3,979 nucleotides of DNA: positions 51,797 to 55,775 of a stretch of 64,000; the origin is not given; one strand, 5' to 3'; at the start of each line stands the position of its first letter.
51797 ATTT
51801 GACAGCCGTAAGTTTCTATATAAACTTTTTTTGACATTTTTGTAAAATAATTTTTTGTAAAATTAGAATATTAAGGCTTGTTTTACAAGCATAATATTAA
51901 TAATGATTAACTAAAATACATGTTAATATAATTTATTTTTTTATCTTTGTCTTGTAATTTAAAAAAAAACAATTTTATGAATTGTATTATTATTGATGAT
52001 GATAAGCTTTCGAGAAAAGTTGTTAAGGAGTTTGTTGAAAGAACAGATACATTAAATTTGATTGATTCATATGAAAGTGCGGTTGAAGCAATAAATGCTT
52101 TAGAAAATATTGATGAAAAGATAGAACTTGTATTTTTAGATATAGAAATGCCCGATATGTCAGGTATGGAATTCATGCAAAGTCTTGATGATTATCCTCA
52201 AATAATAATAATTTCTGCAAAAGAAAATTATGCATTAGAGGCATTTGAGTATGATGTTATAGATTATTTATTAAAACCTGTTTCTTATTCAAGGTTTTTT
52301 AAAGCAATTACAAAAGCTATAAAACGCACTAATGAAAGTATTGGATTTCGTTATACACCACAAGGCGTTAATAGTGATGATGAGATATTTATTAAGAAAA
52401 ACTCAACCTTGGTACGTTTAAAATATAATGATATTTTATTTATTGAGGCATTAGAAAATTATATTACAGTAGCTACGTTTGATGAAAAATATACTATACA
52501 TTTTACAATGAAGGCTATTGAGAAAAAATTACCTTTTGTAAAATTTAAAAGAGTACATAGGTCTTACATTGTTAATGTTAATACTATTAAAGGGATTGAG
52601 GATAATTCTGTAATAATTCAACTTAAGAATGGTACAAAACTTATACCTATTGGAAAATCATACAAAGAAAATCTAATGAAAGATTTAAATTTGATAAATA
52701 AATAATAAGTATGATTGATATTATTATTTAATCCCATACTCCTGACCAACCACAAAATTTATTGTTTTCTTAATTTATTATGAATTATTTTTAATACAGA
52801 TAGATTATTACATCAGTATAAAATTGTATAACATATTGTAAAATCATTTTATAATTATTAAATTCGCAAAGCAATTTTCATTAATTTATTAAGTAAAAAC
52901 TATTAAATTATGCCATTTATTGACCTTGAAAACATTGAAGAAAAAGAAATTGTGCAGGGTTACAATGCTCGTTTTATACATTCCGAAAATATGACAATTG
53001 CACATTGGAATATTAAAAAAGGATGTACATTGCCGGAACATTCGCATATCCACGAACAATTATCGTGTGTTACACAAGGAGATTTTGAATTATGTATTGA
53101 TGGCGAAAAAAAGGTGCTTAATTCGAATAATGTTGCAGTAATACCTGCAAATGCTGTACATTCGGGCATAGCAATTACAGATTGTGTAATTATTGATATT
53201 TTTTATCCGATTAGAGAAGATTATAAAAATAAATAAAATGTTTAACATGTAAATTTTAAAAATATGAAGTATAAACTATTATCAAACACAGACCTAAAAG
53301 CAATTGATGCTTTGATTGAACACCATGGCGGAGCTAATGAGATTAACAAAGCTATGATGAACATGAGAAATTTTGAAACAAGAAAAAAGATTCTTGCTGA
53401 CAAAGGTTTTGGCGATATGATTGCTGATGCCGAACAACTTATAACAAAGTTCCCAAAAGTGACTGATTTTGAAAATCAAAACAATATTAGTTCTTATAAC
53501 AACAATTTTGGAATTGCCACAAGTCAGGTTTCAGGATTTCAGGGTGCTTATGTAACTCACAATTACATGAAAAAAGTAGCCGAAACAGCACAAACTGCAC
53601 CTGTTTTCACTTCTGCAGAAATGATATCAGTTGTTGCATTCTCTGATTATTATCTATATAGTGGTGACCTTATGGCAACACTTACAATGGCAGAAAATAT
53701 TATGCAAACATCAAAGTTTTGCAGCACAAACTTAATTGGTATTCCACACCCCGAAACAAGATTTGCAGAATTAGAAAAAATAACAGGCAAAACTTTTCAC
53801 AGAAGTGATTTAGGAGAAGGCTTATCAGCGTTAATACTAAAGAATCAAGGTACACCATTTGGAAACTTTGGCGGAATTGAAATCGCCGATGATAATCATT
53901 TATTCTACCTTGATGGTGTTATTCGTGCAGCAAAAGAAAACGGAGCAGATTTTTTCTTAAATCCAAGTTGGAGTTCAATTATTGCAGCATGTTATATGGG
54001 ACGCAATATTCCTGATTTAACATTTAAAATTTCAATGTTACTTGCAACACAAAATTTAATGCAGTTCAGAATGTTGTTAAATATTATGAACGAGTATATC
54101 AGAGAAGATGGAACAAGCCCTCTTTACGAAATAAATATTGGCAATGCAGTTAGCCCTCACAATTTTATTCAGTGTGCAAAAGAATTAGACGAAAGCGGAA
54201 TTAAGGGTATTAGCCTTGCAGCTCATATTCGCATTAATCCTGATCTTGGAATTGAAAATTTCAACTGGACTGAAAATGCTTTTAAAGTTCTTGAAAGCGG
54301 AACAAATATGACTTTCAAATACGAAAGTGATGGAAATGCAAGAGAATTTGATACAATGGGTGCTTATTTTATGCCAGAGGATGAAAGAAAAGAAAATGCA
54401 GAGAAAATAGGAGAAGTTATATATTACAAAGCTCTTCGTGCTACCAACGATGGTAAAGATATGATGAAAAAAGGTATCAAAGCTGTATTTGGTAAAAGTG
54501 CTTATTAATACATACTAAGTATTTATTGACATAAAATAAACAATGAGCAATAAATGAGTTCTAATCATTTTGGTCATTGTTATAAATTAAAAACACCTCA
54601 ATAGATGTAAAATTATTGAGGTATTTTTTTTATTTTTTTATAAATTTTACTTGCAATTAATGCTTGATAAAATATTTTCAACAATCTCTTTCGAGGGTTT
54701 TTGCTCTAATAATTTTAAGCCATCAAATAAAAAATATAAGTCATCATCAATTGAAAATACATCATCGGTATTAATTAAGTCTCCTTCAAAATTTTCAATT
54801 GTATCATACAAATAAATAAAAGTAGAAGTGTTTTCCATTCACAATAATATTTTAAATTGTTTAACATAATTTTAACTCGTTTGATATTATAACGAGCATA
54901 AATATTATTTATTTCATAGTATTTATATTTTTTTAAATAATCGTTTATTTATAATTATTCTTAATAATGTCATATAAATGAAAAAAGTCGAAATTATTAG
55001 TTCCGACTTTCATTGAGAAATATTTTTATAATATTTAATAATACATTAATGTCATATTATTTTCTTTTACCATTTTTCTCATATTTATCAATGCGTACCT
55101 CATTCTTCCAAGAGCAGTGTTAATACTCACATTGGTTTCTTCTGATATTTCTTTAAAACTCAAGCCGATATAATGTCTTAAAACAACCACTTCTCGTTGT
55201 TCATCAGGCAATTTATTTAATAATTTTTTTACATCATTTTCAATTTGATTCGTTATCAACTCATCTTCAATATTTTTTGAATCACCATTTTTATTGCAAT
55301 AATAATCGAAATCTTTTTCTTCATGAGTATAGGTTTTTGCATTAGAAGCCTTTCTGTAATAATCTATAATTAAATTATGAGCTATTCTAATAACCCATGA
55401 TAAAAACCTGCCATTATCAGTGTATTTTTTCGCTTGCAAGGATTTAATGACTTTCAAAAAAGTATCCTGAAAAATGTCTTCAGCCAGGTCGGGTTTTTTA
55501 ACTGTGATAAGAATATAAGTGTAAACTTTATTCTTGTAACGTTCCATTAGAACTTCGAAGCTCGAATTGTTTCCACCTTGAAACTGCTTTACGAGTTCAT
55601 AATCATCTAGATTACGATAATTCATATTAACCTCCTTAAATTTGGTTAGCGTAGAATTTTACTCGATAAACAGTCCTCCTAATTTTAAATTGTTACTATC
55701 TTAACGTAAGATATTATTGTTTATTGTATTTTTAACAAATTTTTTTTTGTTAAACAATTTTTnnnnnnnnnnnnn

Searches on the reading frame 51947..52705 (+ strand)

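Call 17: search_protein_families(library=pfam, proteins=[window:51947-52705:+], max_evalue=0.00001)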
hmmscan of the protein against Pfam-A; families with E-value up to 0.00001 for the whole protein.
window:51947-52705:+ (252 aa): 2 families
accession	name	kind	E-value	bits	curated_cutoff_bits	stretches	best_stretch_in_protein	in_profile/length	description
PF04397.21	LytTR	-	2.2e-21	76.3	22.6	1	155-246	3-96/98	LytTr DNA-binding domain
PF00072.30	Response_reg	-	7e-19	68.5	30.2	1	14-121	2-110/111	Response regulator receiver domain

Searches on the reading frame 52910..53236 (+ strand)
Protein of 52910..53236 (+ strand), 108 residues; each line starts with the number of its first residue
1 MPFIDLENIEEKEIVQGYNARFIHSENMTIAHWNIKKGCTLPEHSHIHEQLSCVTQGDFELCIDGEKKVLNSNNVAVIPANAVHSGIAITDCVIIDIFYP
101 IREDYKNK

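Call 18: search_protein_families(library=pfam, proteins=[window:52910-53236:+], max_evalue=0.00001)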
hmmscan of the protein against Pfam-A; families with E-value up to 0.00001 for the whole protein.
window:52910-53236:+ (108 aa): 1 family
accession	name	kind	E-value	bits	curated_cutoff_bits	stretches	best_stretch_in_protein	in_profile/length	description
PF07883.17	Cupin_2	-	1.1e-09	38.3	27.2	1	32-98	2-70/70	Cupin domain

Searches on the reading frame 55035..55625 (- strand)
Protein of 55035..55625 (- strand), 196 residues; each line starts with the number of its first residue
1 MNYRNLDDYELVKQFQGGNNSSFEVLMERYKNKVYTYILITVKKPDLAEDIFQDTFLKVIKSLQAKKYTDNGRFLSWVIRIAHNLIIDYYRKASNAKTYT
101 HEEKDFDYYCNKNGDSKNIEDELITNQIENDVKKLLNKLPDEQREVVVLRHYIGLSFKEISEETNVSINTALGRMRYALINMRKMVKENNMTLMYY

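Call 7: search_protein_families(library=pfam, proteins=[window:55035-55625:-])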
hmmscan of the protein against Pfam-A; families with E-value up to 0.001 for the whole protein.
window:55035-55625:- (196 aa): 5 families
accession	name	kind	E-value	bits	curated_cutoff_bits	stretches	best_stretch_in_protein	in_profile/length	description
PF04542.20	Sigma70_r2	-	2.8e-14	53.1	24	1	26-94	1-69/71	Sigma-70 region 2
PF08281.18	Sigma70_r4_2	-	9.1e-11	41.7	25.7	1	132-170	4-42/54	Sigma-70, region 4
PF04545.22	Sigma70_r4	-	4.2e-09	36.2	24.1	1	135-184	1-50/50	Sigma-70, region 4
PF07638.17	Sigma70_ECF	-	1.3e-07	32.2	21.1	1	52-179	53-176/185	ECF sigma factor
PF04926.20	PAP_RNA-bind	-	0.00036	20.7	24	0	82-192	49-156/181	Poly(A) polymerase predicted RNA binding domain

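Call 39: search_protein_families(library=ncbifam, proteins=[window:55035-55625:-], max_evalue=0.001)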
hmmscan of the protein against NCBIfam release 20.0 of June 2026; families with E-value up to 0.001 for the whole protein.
window:55035-55625:- (196 aa): 98 families (the best 25 are shown)
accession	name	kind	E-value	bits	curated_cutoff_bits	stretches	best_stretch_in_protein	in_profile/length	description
NF009166.1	PRK12513.1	equivalog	6.2e-46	156.5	206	1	5-189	6-189/193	RNA polymerase sigma factor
NF007216.0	PRK09638.1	equivalog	1.6e-29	102.9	194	1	6-190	3-178/180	RNA polymerase sigma factor SigY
TIGR02937.1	sigma70-ECF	superfamily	7e-28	97.3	42.9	1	22-184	2-163/165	sigma-70 family RNA polymerase sigma factor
TIGR02985.1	Sig70_bacteroi1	subfamily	1e-27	97.3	126.4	1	22-184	2-160/162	RNA polymerase sigma-70 factor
TIGR02950.1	SigM_subfam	subfamily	3.4e-25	88.7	147.95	1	24-170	3-142/159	RNA polymerase sigma factor, SigM family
NF007228.0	PRK09646.1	subfamily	1.1e-24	87.1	226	1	7-186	16-190/194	ECF RNA polymerase sigma factor SigK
NF007215.0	PRK09637.1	equivalog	1.4e-24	87.1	212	1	24-187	4-155/181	RNA polymerase sigma factor SigZ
NF007223.0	PRK09641.1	equivalog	2.7e-24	86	209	1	10-184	7-182/187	RNA polymerase sigma factor SigW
NF009171.0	PRK12518.1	equivalog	7e-24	84.7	208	1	6-189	12-187/191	RNA polymerase sigma factor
TIGR02952.1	Sig70_famx2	equivalog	9.2e-24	84.2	206.45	1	11-176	1-159/170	ECF subfamily RNA polymerase sigma factor, BldN family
TIGR02939.1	RpoE_Sigma70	equivalog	1.2e-23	84.1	236.15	1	7-177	6-177/190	RNA polymerase sigma factor RpoE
NF008888.0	PRK11922.1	equivalog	1.5e-23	83.7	204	1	5-188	14-198/231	RNA polymerase sigma factor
TIGR02959.1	SigZ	equivalog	4.3e-23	82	168.65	1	28-187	2-149/170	RNA polymerase sigma factor SigZ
NF004113.0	PRK05602.1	equivalog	9.4e-23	80.9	208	1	5-189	29-204/211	RNA polymerase sigma factor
NF058625.1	sigma_PG0214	equivalog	3.8e-22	78.8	130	1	20-190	3-161/170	GFO_1088 family ECF-type sigma factor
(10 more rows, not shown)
